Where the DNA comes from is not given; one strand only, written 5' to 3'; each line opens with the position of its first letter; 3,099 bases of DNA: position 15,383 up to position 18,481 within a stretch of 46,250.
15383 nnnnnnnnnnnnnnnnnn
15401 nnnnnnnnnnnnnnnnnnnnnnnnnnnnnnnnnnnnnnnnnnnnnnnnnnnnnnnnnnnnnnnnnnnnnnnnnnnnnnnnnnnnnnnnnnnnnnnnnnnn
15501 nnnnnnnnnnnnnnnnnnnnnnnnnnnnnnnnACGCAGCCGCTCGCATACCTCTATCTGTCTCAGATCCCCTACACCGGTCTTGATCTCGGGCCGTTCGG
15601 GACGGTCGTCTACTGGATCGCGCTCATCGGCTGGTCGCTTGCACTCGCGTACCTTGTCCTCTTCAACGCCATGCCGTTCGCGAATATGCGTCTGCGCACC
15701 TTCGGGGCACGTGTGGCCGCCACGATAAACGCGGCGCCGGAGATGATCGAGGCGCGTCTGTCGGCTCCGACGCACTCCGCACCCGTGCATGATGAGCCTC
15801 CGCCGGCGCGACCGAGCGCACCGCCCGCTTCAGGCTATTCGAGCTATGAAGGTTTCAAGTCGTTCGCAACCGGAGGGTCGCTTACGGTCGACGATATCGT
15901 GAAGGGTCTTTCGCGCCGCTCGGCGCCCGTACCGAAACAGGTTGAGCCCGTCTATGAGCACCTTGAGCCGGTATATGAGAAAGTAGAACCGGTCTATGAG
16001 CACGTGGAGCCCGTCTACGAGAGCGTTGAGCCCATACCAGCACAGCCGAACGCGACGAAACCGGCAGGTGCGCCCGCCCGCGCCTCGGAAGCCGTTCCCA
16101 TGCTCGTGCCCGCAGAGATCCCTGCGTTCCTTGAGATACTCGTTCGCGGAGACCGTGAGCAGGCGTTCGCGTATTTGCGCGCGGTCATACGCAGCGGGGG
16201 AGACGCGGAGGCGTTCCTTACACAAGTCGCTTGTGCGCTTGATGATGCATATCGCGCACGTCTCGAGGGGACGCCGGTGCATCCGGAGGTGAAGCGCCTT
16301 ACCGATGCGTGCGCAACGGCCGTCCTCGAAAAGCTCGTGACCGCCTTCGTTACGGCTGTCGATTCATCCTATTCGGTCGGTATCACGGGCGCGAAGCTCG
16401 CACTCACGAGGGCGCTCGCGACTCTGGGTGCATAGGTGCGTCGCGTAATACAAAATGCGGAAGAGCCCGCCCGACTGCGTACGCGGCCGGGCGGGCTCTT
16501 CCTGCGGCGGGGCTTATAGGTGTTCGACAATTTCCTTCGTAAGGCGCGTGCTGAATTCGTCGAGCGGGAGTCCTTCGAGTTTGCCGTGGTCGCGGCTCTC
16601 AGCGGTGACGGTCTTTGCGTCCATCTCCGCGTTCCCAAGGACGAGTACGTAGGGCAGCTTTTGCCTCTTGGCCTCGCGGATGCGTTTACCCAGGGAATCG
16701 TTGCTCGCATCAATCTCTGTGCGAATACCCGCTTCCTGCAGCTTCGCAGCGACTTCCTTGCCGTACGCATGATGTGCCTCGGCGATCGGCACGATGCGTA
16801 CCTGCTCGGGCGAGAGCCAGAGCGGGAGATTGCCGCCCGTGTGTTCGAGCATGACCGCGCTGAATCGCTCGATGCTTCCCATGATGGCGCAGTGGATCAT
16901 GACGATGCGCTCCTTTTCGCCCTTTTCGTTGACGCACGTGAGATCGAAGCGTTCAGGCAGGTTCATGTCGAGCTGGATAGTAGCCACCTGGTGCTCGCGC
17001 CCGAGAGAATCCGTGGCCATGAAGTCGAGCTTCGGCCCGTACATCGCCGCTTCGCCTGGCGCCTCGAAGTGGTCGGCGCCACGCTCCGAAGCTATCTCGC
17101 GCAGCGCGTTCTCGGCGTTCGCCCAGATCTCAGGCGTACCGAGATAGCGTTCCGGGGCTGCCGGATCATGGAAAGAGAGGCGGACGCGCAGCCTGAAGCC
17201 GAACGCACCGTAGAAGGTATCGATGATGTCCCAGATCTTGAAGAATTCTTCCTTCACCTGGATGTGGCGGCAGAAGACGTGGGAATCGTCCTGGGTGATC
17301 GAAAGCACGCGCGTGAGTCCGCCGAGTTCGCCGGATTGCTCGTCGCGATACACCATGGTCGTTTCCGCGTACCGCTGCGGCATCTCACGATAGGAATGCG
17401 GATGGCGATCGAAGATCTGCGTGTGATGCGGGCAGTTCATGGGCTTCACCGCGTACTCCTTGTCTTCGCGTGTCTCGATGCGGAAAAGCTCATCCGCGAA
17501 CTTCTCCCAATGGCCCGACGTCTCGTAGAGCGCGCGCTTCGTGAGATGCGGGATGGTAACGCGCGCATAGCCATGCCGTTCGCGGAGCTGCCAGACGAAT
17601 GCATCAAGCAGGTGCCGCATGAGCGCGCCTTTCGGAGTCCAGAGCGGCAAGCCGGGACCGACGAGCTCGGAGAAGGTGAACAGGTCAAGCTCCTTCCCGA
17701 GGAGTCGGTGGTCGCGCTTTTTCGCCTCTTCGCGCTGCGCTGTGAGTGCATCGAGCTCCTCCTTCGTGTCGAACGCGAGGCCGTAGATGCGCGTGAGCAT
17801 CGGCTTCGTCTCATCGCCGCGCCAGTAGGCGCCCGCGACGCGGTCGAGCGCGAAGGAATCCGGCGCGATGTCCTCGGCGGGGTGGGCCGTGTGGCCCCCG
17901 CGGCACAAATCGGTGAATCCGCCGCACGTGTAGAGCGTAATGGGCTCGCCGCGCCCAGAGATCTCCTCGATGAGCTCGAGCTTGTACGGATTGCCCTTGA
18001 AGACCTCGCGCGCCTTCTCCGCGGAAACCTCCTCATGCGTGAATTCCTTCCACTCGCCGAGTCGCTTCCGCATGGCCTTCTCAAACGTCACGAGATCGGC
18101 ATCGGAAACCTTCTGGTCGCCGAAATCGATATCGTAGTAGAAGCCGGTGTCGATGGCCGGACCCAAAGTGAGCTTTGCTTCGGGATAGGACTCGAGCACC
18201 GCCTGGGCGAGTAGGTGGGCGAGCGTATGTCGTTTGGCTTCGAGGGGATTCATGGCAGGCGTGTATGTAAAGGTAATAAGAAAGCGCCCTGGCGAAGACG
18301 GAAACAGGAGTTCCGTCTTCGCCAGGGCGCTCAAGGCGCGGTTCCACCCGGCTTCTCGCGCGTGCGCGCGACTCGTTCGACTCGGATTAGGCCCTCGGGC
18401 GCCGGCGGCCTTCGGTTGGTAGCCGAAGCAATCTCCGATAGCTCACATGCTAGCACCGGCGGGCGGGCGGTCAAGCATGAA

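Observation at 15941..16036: Tandem EPVYE (EPIYA-like) tyrosine motifs in the cytoplasmic tail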

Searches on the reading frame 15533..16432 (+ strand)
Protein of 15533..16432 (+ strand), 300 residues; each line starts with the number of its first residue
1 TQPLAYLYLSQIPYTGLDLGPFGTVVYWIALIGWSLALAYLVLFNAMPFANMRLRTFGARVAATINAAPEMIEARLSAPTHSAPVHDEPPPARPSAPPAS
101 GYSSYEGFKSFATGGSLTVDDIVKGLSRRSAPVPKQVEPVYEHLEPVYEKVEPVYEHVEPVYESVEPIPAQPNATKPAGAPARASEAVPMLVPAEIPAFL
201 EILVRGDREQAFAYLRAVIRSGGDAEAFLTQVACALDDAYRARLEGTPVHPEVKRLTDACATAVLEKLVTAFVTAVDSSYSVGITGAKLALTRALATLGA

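Call 14: search_protein_representatives(protein=window:15539-16432:+)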
Query: 298 residues. Proteins with E-value up to 0.001 (for the whole library): 716; up to 1e-10: 230; up to 1e-30: 124. The best 150 are listed.
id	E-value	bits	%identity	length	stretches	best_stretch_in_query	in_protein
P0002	1.6e-110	385.5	65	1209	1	1-298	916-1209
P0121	6.9e-87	308.0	57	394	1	1-295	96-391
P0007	5.6e-85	301.7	58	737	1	2-298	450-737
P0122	1.5e-81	290.4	58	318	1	2-298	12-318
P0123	5.1e-80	285.4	57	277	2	173-298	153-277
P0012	5.0e-79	282.2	56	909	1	1-298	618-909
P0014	2.0e-78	280.2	58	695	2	2-168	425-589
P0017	2.5e-77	276.6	58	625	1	1-298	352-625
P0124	8.4e-75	268.3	53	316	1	1-298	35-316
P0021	2.3e-74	266.9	55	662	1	1-297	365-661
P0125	1.2e-73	264.5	56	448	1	1-296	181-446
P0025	1.9e-73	263.9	56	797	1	1-298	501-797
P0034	3.9e-73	262.9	57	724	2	67-298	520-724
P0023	4.5e-73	262.6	54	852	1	1-296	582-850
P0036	6.0e-73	262.2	54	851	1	3-298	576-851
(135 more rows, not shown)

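Call 39: predict_structure(alignment_id=A1)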
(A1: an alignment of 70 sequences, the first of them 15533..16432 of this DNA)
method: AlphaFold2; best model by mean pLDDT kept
length: 300 residues; sequences in the alignment: 70
mean_pLDDT: 76.6   pTM: 0.45
mean pLDDT of the five models: 76.6, 76.4, 75.8, 75.5, 75.3
residues with pLDDT >= 90: 141; 70-90: 47; 50-70: 57; < 50: 55
segments of 3 or more residues with pLDDT < 50: 4-8, 13-16, 75-77, 79-88, 91-96, 129-146
pLDDT, mean of each block of 10 residues (from residue 1): 47 56 93 97 95 95 87 51 48 50 73 77 66 46 47 54 57 53 70 96 98 97 95 97 97 97 97 81 86 94
secondary structure, 60 per line:
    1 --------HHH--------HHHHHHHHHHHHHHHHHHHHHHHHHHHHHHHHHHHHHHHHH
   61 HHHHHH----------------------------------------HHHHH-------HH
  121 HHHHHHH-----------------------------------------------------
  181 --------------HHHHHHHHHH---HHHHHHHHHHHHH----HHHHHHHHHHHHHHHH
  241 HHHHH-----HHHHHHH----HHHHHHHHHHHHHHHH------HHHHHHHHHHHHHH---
elements in order: H20-66 H107-111 H119-127 H195-204 H208-220 H225-245 H251-257 H262-277 H284-297

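Call 42: fold_search(model_id=the predicted structure, library=pdb)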
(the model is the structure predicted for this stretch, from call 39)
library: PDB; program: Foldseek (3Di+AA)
matches with E <= 10: 283; with E <= 0.001: 0
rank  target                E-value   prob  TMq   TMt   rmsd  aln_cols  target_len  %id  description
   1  8vat_B                3.2e-03  1.00  0.32  0.26   2.9       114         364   16  Structure of the E. coli clamp loader bound to the beta clamp in a Open-RNAp/t conformation (released 2024-03-27)
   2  8giy_C                3.4e-03  1.00  0.32  0.26   2.7       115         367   16  E. coli clamp loader with closed clamp (released 2024-03-27)
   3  8var_C                4.2e-03  1.00  0.32  0.27   2.8       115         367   16  Structure of the E. coli clamp loader bound to the beta clamp in a Closed-DNA2 conformation (released 2024-03-27)
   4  8giy_D                7.1e-03  1.00  0.31  0.26   2.4       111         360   16  E. coli clamp loader with closed clamp (released 2024-03-27)
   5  8val_B                7.9e-03  1.00  0.32  0.26   2.6       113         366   16  Structure of the E. coli clamp loader bound to the beta clamp in a Open-DNAp/t conformation (released 2024-03-27)
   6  8vap_D                8.3e-03  1.00  0.32  0.27   2.8       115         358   16  Structure of the E. coli clamp loader bound to the beta clamp in a Fully-Open conformation (released 2024-03-27)
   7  8gj0_D                9.2e-03  1.00  0.32  0.27   2.9       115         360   16  E. coli clamp loader with open clamp on primed template DNA (form 1) (released 2024-03-27)
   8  8gj1_D                9.2e-03  1.00  0.32  0.26   2.9       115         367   16  E. coli clamp loader with open clamp on primed template DNA (form 2) (released 2024-03-27)
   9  3glf_D                9.7e-03  1.00  0.32  0.27   2.8       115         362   16  Crystal Structure of the Ecoli Clamp Loader Bound to Primer-Template DNA (released 2009-05-26)
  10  3glg_D                1.1e-02  1.00  0.32  0.27   2.8       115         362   16  Crystal Structure of a Mutant (gammaT157A) E. coli Clamp Loader Bound to Primer-Template DNA (released 2009-05-26)
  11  8val_C                1.5e-02  1.00  0.31  0.25   2.8       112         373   16  Structure of the E. coli clamp loader bound to the beta clamp in a Open-DNAp/t conformation (released 2024-03-27)
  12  8giz_B                1.6e-02  1.00  0.32  0.26   2.8       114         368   16  E. coli clamp loader with open clamp (released 2024-03-27)
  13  8vam_B                1.6e-02  1.00  0.31  0.25   2.7       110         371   16  Structure of the E. coli clamp loader bound to the beta clamp in a Semi-Open conformation (released 2024-03-27)
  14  1jr3_A                2.2e-02  1.00  0.31  0.26   2.7       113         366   14  Crystal Structure of the Processivity Clamp Loader Gamma Complex of E. coli DNA Polymerase III (released 2001-09-26)
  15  8var_B                2.4e-02  1.00  0.32  0.27   2.6       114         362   16  Structure of the E. coli clamp loader bound to the beta clamp in a Closed-DNA2 conformation (released 2024-03-27)
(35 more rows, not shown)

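Call 43: search_protein_families(library=ncbifam, proteins=[window:15533-16432:+], max_evalue=0.1)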
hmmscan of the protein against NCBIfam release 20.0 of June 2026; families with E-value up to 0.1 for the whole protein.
window:15533-16432:+ (300 aa): 0 families

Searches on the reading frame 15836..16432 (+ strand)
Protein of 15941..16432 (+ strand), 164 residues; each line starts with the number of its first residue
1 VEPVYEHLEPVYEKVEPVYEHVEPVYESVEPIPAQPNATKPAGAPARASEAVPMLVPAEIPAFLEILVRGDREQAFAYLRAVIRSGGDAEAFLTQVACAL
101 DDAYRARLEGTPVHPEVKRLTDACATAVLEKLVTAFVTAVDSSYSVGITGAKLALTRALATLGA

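Call 35: search_solved_structures(query=window:15941-16432:+, max_evalue=10)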
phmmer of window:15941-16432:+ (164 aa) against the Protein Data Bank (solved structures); distinct sequences matched with E-value up to 10: 1.
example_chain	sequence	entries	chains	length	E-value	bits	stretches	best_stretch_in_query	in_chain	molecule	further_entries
6bbk_A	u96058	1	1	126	1.5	12.4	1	102-153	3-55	Fimbrial protein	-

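Call 71: predict_structure(alignment_id=A2)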
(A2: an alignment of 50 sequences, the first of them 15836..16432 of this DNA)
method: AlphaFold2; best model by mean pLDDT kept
length: 199 residues; sequences in the alignment: 50
mean_pLDDT: 79.7   pTM: 0.59
mean pLDDT of the five models: 79.7, 79.6, 79.0, 78.5, 78.4
residues with pLDDT >= 90: 96; 70-90: 30; 50-70: 68; < 50: 5
segments of 3 or more residues with pLDDT < 50: none
pLDDT, mean of each block of 10 residues (from residue 1): 54 63 57 57 65 65 63 67 72 96 97 97 94 97 96 97 97 83 87 93
secondary structure, 60 per line:
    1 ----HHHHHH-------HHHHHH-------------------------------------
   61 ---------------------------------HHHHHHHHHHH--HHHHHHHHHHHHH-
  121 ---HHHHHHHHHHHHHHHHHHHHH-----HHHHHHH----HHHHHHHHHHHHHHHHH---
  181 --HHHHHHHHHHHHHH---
elements in order: H5-10 H18-23 H94-104 H107-119 H124-144 H150-156 H161-177 H183-196

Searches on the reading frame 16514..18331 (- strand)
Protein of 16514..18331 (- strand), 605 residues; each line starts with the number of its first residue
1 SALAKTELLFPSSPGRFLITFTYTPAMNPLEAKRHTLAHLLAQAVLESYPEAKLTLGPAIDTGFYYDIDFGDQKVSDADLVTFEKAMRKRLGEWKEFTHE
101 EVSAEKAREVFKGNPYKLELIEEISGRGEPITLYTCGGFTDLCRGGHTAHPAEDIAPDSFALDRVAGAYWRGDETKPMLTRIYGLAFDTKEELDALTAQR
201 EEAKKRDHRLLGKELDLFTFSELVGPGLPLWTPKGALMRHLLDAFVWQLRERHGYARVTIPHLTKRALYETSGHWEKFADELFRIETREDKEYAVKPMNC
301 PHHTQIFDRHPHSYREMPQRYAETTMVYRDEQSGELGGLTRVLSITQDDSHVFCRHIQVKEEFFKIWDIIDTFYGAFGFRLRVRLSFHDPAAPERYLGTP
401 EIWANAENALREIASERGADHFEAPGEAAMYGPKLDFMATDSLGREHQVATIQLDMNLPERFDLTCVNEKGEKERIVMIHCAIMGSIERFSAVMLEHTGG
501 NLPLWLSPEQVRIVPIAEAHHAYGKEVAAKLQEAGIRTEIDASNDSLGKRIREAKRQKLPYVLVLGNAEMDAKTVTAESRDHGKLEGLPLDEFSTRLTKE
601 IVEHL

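Call 21: search_protein_families(library=pfam, proteins=[window:16514-18331:-], max_evalue=0.01)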
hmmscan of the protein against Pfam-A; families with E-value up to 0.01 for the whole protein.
window:16514-18331:- (605 aa): 3 families
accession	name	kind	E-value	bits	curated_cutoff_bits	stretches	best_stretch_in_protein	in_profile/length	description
PF00587.30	tRNA-synt_2b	-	9.4e-43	146.8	29.3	1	283-497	1-178/179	tRNA synthetase class II core domain (G, H, P, S and T)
PF03129.25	HGTP_anticodon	-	2.8e-23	82.3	21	1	510-599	1-93/94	Anticodon binding domain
PF07973.19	tRNA_SAD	-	0.00078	19.8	24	1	131-183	1-44/44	Threonyl and Alanyl tRNA synthetase second additional domain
